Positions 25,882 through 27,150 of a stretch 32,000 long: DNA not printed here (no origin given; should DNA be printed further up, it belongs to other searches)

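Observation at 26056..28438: Transglutaminase-like protein, mini-Rhs toxin candidate and immunity candidate: a compact three-gene module with no visible delivery domain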

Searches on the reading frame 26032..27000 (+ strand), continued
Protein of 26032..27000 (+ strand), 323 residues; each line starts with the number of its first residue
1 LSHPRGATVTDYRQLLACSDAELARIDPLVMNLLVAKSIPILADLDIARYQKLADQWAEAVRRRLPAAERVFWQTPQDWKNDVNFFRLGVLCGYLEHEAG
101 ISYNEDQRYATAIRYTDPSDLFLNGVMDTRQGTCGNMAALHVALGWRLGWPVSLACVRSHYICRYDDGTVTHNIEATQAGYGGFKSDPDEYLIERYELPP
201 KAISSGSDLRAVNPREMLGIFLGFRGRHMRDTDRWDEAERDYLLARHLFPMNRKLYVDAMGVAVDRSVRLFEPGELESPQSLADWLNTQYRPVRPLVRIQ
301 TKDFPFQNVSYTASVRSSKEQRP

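Call 77: search_protein_representatives(alignment_id=A2)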
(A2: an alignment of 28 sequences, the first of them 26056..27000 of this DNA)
Query: 28 sequences, 307 profile positions. Proteins with E-value up to 0.001 (for the whole library): 2776; up to 1e-10: 1597; up to 1e-30: 343. The best 150 are listed.
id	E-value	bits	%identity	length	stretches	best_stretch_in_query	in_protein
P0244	1.7e-128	444.2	-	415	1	4-285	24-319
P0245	1.1e-125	435.0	-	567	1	1-280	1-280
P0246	1.7e-124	431.1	-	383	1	1-284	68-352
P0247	2.8e-122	423.8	-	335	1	5-295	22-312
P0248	1.8e-121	421.1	-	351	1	5-283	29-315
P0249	6.0e-118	409.6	-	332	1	4-287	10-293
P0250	7.6e-112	389.6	-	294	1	5-261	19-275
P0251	1.4e-110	385.4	-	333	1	5-265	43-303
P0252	3.6e-110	384.0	-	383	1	6-285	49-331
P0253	9.6e-108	376.1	-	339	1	6-278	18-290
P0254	3.1e-107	374.4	-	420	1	6-274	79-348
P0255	4.3e-107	373.9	-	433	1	4-282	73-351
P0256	8.2e-106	369.7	-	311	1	5-277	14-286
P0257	1.6e-104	365.5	-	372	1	6-285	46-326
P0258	3.9e-103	360.9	-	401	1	6-293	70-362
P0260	9.6e-102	356.4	-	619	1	2-247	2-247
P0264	1.9e-97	342.2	-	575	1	1-247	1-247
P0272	6.8e-94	330.6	-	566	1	1-246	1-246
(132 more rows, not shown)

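Call 89: search_protein_families(library=pfam, proteins=[L010:3363-4469:-, L010:2555-3196:-, L010:2150-2464:+], max_evalue=0.001)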
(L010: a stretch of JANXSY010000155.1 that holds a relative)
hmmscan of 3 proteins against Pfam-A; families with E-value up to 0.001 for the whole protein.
L010:3363-4469:- (368 aa): 1 family
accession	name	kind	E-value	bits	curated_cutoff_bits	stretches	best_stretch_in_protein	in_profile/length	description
PF13401.12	AAA_22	-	6.8e-10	39.8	27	1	192-268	56-130/130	AAA domain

L010:2555-3196:- (213 aa): 1 family
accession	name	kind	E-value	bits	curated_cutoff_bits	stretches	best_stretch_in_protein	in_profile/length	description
PF00239.26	Resolvase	-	8.8e-44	149.6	23.3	1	5-144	2-144/145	Resolvase, N terminal domain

L010:2150-2464:+ (104 aa): 0 families
